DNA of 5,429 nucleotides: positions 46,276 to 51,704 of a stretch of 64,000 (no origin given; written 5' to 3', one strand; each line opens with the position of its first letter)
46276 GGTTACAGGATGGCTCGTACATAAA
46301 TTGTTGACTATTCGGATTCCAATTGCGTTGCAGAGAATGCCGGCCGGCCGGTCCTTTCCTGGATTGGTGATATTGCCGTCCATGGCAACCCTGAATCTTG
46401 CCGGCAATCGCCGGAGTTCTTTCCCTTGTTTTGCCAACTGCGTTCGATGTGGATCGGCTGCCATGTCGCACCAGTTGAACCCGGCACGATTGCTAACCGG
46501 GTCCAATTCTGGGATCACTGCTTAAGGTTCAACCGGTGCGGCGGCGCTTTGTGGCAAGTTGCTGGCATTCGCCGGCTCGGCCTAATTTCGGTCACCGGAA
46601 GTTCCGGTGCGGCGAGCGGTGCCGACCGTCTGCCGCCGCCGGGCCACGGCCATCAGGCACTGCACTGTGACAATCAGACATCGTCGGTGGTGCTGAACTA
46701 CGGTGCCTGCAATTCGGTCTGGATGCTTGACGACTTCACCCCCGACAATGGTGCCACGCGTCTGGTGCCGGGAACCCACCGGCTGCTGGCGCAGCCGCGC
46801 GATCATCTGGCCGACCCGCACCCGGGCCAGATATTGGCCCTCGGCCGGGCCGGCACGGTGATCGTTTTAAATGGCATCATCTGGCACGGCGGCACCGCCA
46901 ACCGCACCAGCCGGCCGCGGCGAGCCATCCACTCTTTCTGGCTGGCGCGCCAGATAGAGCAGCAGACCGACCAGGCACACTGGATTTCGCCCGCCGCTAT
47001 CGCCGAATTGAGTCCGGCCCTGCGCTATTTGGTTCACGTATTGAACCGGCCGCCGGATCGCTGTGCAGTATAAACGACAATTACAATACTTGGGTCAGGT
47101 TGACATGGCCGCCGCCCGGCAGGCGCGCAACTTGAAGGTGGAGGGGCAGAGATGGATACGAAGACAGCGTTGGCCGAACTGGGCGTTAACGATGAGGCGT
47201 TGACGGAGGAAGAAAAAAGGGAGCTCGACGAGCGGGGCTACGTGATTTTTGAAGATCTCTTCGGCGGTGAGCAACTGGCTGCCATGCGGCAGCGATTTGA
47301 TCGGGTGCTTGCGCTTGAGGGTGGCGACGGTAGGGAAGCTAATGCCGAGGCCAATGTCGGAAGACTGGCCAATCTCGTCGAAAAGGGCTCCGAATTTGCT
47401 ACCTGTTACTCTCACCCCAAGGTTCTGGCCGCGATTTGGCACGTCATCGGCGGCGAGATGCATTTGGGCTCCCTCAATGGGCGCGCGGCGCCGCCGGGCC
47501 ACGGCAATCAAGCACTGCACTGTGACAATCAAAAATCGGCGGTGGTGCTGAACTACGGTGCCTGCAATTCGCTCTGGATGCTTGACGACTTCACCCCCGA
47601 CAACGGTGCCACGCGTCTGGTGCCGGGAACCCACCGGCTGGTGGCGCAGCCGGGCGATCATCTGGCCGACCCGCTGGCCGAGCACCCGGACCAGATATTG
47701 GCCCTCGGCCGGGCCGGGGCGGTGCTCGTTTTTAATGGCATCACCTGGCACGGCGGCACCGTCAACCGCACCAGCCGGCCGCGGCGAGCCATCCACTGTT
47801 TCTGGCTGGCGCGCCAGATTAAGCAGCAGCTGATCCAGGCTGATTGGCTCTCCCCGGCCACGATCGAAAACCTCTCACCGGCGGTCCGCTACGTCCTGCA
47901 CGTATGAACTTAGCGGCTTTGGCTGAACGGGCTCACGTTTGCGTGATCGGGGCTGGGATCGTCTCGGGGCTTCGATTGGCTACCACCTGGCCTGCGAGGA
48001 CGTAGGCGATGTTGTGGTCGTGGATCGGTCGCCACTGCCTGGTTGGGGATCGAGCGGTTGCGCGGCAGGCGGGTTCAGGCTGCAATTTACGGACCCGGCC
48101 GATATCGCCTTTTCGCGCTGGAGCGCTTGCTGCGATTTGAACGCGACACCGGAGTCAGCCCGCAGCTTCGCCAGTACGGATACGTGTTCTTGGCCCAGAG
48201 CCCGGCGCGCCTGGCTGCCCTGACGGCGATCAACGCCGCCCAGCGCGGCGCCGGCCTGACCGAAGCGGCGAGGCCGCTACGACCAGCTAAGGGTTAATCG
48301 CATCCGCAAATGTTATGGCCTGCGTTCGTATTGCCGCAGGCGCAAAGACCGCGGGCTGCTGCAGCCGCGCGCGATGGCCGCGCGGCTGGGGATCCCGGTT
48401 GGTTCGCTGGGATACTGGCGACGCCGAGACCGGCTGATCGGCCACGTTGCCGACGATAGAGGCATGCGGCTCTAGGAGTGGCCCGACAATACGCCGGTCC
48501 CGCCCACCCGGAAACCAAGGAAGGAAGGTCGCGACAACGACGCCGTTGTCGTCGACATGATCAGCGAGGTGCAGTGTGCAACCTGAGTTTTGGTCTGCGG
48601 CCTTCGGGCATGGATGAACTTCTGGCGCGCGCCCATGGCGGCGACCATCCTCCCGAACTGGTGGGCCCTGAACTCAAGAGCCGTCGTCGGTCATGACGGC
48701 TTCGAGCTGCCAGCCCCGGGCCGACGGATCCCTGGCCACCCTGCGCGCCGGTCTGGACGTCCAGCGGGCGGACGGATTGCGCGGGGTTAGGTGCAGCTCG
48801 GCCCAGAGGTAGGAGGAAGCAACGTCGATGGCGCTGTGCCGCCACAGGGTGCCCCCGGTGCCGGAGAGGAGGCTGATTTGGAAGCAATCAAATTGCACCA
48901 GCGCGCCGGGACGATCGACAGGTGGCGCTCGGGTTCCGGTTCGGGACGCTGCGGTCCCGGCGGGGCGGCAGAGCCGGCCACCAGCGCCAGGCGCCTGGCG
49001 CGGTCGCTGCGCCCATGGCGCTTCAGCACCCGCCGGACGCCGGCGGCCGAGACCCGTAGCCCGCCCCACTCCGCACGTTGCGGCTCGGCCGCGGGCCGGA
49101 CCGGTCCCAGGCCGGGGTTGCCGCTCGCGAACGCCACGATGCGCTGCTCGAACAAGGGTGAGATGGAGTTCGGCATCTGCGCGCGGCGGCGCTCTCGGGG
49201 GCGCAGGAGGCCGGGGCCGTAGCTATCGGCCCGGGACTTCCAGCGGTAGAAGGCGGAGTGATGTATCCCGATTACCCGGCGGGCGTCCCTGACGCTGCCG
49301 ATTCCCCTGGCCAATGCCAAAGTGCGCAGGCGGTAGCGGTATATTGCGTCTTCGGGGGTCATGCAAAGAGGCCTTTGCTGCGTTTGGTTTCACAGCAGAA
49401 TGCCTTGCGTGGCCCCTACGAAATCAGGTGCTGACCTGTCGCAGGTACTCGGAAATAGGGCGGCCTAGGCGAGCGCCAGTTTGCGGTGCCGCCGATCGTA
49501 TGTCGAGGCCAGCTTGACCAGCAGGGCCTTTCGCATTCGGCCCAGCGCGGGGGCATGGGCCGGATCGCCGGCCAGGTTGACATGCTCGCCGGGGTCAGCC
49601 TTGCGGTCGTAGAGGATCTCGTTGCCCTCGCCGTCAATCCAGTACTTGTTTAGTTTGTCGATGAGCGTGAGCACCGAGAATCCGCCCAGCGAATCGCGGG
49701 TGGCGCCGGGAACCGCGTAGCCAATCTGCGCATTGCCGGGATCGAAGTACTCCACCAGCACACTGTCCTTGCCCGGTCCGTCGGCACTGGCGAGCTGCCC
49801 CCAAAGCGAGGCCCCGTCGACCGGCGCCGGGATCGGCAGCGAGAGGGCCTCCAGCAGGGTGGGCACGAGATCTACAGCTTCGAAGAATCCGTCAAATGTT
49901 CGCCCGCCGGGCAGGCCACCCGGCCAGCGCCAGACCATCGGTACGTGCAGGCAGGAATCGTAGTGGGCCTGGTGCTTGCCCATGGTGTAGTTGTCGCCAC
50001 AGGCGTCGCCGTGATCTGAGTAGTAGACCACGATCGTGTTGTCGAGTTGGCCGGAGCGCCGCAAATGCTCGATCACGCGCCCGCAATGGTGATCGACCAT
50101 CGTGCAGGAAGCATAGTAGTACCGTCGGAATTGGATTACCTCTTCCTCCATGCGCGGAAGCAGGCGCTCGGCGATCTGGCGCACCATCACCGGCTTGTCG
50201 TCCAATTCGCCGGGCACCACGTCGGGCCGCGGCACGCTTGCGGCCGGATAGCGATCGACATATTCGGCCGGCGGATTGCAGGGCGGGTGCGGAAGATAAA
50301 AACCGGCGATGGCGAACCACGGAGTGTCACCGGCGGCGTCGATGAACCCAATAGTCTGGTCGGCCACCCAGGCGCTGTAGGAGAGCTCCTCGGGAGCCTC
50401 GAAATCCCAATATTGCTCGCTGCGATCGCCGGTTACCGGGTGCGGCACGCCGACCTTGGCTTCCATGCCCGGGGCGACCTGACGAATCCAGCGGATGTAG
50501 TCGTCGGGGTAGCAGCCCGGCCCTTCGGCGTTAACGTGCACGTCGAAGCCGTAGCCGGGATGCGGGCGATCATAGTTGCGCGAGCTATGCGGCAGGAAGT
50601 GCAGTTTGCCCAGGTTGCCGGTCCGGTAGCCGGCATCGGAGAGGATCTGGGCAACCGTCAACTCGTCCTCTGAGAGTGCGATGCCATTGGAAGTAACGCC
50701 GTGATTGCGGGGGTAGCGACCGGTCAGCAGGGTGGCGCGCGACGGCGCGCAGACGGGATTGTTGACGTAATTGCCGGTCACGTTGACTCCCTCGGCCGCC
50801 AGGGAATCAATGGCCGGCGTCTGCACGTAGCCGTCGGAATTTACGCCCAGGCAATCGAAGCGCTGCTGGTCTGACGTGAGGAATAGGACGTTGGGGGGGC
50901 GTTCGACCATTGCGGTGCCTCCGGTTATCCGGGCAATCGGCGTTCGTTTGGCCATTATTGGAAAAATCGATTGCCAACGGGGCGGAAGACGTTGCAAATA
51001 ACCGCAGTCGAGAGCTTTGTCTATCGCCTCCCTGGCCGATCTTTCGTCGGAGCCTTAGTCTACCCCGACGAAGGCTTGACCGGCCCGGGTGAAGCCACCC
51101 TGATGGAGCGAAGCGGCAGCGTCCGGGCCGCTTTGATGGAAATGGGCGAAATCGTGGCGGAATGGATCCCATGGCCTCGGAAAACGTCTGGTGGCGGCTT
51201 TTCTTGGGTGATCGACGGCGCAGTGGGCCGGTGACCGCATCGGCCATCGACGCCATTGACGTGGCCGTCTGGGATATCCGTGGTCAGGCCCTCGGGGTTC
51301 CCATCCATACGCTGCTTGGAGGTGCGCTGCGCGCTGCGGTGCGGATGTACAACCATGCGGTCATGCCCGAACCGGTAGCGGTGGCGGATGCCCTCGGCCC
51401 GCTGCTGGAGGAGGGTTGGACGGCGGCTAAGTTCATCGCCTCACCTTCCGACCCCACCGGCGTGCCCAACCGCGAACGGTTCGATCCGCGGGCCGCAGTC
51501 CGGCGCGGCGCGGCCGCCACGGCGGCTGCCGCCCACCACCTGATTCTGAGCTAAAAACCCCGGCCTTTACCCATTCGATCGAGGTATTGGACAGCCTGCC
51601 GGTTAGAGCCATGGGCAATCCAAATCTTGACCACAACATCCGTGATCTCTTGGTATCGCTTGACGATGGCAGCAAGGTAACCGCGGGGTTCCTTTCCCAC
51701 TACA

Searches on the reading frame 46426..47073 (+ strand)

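Call 59: search_protein_families(library=pfam, proteins=[window:46426-47073:+], max_evalue=0.001)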
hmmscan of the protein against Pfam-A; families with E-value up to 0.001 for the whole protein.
window:46426-47073:+ (215 aa): 1 family
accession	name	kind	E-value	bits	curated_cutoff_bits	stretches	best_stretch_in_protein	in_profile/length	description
PF05721.19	PhyH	-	2.3e-16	61.2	22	1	72-167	104-213/213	Phytanoyl-CoA dioxygenase (PhyH)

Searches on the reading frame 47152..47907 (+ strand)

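Call 41: search_protein_families(library=ncbifam, proteins=[window:47152-47907:+], max_evalue=0.00001)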
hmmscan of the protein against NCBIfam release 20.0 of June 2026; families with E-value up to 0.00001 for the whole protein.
window:47152-47907:+ (251 aa): 0 families

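Call 59: search_protein_families(library=pfam, proteins=[window:47152-47907:+], max_evalue=0.001)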
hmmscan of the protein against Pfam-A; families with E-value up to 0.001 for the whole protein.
window:47152-47907:+ (251 aa): 1 family
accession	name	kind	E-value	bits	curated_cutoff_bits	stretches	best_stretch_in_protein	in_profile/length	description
PF05721.19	PhyH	-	9e-24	85.4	22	1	26-213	2-213/213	Phytanoyl-CoA dioxygenase (PhyH)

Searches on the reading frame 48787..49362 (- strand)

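Call 3: search_protein_families(library=pfam, proteins=[window:48787-49362:-], max_evalue=0.01)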
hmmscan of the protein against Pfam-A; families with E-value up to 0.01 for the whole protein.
window:48787-49362:- (191 aa): 3 families
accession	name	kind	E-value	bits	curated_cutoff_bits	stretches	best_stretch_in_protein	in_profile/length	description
PF13565.12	HTH_32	-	2.6e-06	28.3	33.7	1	38-113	2-73/73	Homeodomain-like domain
PF13518.12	HTH_28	-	5.8e-06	26.7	25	1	11-60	2-51/52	Helix-turn-helix domain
PF13551.12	HTH_29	-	0.00031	21.2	28.1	1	15-70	6-61/64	Winged helix-turn helix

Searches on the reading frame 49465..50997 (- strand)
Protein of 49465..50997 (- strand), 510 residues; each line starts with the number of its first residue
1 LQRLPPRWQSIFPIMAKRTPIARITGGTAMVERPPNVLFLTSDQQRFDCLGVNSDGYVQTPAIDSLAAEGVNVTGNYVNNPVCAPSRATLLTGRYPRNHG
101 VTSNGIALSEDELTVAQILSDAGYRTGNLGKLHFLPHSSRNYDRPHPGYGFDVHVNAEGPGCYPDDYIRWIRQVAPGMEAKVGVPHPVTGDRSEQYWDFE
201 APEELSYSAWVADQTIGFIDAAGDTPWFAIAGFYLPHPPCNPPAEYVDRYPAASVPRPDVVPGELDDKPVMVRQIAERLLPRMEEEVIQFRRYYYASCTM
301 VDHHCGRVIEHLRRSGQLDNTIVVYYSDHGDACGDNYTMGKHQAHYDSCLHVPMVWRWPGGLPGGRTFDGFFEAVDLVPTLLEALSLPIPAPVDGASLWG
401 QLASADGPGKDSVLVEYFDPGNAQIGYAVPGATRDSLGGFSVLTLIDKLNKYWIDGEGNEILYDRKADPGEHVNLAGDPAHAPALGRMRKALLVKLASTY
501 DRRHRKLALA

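Call 3: search_protein_families(library=pfam, proteins=[window:49465-50997:-], max_evalue=0.01)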
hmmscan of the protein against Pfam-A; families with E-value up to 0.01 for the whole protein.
window:49465-50997:- (510 aa): 4 families
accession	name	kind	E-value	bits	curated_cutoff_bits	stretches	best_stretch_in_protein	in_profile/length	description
PF00884.28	Sulfatase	-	3.2e-52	178.1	25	1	35-385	1-299/301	Sulfatase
PF16347.10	SGSH_C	-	4.6e-12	46.8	29.3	1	345-492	11-148/154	N-sulphoglucosamine sulphohydrolase, C-terminal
PF01663.27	Phosphodiest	-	1.5e-11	44.9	23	1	37-107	1-68/342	Type I phosphodiesterase / nucleotide pyrophosphatase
PF02995.22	DUF229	-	0.0019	17.4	25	1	292-335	304-347/496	Protein of unknown function (DUF229)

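Call 4: search_protein_families(library=ncbifam, proteins=[window:49465-50997:-], max_evalue=0.01)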
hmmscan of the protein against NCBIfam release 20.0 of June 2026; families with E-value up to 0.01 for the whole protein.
window:49465-50997:- (510 aa): 8 families
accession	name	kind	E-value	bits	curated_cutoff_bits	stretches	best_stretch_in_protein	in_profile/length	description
NF010322.0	PRK13759.1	equivalog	1.9e-78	264.1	481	1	33-497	5-458/486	arylsulfatase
NF045661.1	HdlasePehA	equivalog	2.3e-59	201.4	900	1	35-494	3-483/506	phosphoric/sulfuric ester hydrolase PehA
TIGR03417.1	chol_sulfatase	equivalog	2e-47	162.2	433.45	1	35-491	3-435/500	choline-sulfatase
NF052527.1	Mn_arylsulf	exception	6.1e-35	121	850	1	35-401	2-374/479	manganese-dependent arylsulfatase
NF038282.1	LapC_YejM_PbgA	exception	9.9e-07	27.4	825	1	291-383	411-498/584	LPS biosynthesis-modulating metalloenzyme YejM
NF051873.1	AlkPhosPhoY32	equivalog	2.2e-05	23.2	1000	1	308-396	447-536/539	alkaline phosphatase PhoY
NF038075.1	fam_STM4013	hypoth_equivalog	0.0019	17.7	250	1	296-354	202-256/261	STM4013/SEN3800 family hydrolase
NF053595.1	LptchSynLtaSGpos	equivalog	0.0021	16.7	970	1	294-385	430-526/626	lipoteichoic acid synthase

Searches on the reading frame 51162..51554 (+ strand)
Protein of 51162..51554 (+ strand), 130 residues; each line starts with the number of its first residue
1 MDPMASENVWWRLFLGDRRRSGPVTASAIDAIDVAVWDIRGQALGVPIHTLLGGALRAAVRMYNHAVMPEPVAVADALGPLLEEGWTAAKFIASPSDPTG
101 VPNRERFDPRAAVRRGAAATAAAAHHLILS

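Call 3: search_protein_families(library=pfam, proteins=[window:51162-51554:+], max_evalue=0.01)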
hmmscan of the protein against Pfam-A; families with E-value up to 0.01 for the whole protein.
window:51162-51554:+ (130 aa): 1 family
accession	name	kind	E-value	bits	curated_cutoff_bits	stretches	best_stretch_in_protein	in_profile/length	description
PF02746.21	MR_MLE_N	-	3e-07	31.1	22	1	23-53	87-117/117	Mandelate racemase / muconate lactonizing enzyme, N-terminal domain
